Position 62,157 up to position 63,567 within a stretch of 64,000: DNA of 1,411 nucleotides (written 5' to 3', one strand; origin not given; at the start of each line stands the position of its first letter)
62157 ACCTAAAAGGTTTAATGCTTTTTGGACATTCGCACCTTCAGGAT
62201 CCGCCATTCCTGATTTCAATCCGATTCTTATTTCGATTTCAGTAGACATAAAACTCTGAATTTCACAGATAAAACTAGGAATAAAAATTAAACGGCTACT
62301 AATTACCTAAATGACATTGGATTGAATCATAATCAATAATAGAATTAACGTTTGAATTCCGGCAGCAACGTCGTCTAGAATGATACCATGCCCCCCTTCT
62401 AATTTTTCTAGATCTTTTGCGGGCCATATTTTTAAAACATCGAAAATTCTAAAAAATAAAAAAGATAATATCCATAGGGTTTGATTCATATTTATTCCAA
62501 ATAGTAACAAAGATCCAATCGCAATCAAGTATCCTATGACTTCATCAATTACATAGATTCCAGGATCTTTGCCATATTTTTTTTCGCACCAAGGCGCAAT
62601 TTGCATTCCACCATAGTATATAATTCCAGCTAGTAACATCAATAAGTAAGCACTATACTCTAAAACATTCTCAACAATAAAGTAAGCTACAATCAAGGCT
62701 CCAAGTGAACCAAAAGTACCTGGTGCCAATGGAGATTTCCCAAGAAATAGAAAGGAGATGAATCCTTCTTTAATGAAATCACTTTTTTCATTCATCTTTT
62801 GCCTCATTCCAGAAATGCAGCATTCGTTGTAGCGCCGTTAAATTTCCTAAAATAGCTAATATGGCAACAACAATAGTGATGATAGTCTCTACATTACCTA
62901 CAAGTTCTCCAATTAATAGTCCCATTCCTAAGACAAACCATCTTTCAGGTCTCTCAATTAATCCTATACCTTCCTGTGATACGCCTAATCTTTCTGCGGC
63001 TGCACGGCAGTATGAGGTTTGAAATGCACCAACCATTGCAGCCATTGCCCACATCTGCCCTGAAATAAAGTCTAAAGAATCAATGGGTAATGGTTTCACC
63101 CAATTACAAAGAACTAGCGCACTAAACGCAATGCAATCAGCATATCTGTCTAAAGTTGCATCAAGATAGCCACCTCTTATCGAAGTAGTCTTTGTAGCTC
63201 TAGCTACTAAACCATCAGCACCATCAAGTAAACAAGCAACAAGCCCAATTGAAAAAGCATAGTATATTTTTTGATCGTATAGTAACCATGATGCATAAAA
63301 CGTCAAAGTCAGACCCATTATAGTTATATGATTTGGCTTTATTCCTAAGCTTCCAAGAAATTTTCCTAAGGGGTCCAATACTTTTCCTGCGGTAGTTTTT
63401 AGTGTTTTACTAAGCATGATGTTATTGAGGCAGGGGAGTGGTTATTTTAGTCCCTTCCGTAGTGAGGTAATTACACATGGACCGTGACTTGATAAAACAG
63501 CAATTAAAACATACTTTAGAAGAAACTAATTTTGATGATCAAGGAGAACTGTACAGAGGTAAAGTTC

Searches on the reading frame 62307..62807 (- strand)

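Call 9: search_protein_families(library=pfam, proteins=[window:62307-62807:-], max_evalue=0.001)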
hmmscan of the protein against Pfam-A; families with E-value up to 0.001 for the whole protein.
window:62307-62807:- (166 aa): 1 family
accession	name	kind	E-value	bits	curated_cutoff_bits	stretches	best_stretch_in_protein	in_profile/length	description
PF04608.18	PgpA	-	4.7e-33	114.5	28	1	18-160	4-140/141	Phosphatidylglycerophosphatase A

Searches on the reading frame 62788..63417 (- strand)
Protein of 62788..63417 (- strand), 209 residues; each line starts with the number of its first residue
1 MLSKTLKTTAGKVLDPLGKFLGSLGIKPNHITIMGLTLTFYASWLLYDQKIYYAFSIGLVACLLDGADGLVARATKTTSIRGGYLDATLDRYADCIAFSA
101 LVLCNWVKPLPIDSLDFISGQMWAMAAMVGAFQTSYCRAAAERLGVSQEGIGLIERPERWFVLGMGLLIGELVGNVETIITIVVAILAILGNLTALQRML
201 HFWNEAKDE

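Call 9: search_protein_families(library=pfam, proteins=[window:62788-63417:-], max_evalue=0.001)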
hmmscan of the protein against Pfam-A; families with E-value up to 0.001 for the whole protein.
window:62788-63417:- (209 aa): 1 family
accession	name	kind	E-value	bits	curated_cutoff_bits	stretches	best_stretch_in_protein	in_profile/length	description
PF01066.26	CDP-OH_P_transf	-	1.7e-12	48.4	22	1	28-187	4-132/152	CDP-alcohol phosphatidyltransferase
